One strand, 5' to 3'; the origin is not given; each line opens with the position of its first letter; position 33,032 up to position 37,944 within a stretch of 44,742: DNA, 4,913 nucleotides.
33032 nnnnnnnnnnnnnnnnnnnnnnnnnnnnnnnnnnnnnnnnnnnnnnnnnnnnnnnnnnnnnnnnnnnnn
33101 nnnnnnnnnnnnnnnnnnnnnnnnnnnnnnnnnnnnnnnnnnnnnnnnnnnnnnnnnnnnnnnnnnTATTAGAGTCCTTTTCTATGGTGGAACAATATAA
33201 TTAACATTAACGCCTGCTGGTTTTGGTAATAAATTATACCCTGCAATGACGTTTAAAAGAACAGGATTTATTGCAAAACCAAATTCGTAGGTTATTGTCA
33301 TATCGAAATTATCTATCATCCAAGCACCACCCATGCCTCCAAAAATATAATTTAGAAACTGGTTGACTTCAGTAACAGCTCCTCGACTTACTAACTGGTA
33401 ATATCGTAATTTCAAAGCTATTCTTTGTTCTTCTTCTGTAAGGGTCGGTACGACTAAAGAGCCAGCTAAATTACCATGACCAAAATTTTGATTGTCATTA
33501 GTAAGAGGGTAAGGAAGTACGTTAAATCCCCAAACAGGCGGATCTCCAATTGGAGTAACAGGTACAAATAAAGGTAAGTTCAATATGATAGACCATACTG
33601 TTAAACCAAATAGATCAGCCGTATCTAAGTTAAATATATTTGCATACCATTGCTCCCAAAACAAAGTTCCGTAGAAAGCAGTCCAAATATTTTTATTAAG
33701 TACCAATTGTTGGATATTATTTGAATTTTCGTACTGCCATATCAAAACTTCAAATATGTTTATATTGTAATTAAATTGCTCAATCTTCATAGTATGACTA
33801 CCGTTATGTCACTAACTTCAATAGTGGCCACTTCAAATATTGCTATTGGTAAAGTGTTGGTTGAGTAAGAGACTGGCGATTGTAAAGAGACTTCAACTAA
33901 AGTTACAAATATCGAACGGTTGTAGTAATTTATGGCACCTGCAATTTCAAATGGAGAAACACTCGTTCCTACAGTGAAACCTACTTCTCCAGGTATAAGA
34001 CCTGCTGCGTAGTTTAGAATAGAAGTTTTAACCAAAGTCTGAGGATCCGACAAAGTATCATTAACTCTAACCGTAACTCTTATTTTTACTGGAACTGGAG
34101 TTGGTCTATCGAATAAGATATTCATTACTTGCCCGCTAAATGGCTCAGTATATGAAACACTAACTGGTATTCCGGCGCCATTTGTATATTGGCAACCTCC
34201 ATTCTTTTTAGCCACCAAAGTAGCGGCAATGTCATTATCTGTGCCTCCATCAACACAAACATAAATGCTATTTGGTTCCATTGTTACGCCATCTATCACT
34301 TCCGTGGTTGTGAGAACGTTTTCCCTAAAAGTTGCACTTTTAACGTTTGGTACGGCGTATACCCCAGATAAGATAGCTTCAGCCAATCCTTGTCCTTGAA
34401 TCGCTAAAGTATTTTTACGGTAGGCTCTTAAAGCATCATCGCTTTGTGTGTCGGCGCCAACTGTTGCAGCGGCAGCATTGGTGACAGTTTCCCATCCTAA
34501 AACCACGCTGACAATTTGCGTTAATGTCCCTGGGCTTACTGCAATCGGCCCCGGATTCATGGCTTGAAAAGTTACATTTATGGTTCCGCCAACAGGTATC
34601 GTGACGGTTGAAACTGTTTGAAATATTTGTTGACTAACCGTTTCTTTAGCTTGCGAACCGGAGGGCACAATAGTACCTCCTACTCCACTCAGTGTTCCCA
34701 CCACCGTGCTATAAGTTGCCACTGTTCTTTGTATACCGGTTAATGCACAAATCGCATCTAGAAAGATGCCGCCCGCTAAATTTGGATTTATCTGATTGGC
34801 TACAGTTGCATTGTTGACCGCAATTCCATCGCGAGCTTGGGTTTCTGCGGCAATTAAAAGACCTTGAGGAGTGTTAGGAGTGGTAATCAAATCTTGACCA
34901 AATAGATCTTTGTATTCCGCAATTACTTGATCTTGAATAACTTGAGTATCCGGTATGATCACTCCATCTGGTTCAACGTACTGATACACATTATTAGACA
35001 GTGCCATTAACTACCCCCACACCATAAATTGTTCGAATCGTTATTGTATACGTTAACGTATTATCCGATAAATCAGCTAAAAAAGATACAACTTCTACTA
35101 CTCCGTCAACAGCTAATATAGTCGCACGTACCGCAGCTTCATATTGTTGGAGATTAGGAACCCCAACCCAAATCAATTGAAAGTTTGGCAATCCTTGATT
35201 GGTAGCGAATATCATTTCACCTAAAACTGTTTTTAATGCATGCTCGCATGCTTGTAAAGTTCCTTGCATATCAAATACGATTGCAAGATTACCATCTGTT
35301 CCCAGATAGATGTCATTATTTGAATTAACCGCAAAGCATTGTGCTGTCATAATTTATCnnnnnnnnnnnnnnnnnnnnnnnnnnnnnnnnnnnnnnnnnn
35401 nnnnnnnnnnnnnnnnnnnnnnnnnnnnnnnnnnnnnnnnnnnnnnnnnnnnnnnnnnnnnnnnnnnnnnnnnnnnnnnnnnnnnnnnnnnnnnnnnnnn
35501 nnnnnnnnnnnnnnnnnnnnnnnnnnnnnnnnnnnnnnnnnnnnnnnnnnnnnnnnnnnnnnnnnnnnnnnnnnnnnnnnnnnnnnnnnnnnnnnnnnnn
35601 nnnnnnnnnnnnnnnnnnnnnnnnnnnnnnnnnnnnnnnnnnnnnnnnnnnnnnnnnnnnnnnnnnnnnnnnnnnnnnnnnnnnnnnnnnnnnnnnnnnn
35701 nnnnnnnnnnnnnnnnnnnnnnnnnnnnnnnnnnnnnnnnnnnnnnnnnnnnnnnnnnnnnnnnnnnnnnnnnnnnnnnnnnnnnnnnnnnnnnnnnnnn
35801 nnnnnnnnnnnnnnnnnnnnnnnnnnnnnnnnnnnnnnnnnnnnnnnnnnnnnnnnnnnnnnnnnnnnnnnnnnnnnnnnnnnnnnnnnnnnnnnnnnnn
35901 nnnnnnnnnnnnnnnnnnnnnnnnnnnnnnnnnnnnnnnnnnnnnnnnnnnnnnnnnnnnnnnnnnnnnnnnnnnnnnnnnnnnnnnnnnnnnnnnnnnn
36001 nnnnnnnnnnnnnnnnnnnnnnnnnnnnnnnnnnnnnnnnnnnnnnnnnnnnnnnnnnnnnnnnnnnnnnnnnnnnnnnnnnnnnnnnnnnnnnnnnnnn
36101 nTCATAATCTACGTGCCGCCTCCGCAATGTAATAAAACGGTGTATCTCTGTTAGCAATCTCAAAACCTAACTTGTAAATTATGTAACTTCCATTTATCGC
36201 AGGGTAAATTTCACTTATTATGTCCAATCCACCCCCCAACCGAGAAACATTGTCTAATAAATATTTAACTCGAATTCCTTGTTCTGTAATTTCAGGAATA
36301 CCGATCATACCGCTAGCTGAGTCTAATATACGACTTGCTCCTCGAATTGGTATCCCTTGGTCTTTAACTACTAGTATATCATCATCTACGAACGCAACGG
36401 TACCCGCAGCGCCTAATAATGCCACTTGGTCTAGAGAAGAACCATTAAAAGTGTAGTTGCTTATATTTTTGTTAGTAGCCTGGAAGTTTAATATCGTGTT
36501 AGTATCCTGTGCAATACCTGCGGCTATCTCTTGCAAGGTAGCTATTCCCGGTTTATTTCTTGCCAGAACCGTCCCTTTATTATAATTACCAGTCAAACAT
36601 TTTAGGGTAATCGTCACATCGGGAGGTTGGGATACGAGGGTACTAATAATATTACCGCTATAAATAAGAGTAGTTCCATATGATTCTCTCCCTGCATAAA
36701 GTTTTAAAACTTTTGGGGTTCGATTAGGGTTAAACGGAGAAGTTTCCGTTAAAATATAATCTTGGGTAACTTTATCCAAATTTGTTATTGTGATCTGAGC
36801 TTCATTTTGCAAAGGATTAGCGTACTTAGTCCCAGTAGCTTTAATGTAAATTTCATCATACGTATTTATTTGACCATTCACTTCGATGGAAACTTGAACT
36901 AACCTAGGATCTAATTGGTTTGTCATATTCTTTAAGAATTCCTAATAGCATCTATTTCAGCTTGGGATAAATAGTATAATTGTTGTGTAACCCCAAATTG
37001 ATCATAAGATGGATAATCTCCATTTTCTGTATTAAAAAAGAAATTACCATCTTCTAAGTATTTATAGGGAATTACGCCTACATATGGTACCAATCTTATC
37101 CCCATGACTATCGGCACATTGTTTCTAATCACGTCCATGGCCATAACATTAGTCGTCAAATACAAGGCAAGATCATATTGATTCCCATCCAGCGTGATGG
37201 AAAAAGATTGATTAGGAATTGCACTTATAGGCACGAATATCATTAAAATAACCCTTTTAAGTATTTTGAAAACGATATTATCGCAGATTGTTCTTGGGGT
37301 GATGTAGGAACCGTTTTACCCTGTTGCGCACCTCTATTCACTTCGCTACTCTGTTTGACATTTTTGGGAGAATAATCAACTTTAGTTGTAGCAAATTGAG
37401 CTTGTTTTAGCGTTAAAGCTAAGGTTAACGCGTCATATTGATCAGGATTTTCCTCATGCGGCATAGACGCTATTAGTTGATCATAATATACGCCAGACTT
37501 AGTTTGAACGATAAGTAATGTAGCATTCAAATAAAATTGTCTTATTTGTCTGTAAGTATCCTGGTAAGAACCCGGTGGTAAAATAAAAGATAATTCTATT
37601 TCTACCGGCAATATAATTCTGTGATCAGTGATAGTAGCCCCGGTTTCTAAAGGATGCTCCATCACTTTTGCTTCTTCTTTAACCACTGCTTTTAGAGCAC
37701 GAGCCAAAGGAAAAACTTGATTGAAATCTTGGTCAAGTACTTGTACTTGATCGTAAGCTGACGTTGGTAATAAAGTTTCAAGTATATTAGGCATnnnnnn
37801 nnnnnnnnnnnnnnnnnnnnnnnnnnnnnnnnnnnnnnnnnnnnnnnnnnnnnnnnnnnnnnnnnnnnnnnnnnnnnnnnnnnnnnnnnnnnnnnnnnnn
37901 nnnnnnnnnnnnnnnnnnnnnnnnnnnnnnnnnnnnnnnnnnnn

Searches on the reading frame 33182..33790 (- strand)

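Call 103: search_protein_families(library=phrogs, proteins=[window:33182-33790:-], max_evalue=0.00001)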
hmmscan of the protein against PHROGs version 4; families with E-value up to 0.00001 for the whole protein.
window:33182-33790:- (202 aa): 2 families
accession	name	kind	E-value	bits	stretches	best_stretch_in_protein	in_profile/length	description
phrog_587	-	head and packaging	1.3e-33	117.8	1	4-200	17-208/392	structural protein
phrog_4797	-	unknown function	3.6e-23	82.9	1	7-151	5-155/567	-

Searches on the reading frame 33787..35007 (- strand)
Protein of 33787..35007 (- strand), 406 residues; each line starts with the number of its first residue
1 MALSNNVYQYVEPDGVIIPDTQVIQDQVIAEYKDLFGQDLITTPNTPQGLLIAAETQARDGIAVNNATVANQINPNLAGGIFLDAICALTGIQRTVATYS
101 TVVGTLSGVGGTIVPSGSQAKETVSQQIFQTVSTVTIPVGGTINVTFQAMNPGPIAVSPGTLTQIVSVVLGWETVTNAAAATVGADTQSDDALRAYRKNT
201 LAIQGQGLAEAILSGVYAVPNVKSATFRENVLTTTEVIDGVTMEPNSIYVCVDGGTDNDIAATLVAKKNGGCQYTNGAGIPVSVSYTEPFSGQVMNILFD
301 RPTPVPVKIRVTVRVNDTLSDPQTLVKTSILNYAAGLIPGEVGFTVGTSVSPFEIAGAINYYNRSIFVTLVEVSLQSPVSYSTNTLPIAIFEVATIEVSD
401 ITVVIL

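Call 103: search_protein_families(library=phrogs, proteins=[window:33787-35007:-], max_evalue=0.00001)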
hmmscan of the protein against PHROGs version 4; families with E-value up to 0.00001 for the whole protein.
window:33787-35007:- (406 aa): 2 families
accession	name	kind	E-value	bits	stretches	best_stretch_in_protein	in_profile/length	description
phrog_6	-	tail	2.4e-59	202.4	1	6-404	57-406/548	baseplate wedge subunit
phrog_30339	-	unknown function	3.5e-12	47.5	1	14-127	19-132/150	-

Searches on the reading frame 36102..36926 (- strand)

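Call 103: search_protein_families(library=phrogs, proteins=[window:36102-36926:-], max_evalue=0.00001)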
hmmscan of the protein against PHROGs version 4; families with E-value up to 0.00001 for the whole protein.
window:36102-36926:- (274 aa): 2 families
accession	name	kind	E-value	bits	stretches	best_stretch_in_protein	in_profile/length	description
phrog_196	-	tail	9.7e-36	124.4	1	3-272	82-360/536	baseplate hub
phrog_23564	-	unknown function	9.4e-06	26.6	0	154-225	9-78/155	-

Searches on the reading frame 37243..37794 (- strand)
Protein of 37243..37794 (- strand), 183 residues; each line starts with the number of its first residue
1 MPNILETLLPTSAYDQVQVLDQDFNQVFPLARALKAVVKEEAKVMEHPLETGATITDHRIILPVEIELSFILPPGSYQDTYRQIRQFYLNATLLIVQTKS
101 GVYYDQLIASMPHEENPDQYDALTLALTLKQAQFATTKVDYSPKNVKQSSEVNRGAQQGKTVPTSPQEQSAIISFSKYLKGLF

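Call 103: search_protein_families(library=phrogs, proteins=[window:37243-37794:-], max_evalue=0.00001)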
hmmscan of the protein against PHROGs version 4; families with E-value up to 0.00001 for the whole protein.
window:37243-37794:- (183 aa): 2 families
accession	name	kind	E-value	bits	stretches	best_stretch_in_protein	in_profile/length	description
phrog_817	-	tail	3.8e-21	76.5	1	38-169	28-190/200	tail fiber protein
phrog_2580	-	tail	1.8e-11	45.2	1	17-164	14-159/176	tail fiber protein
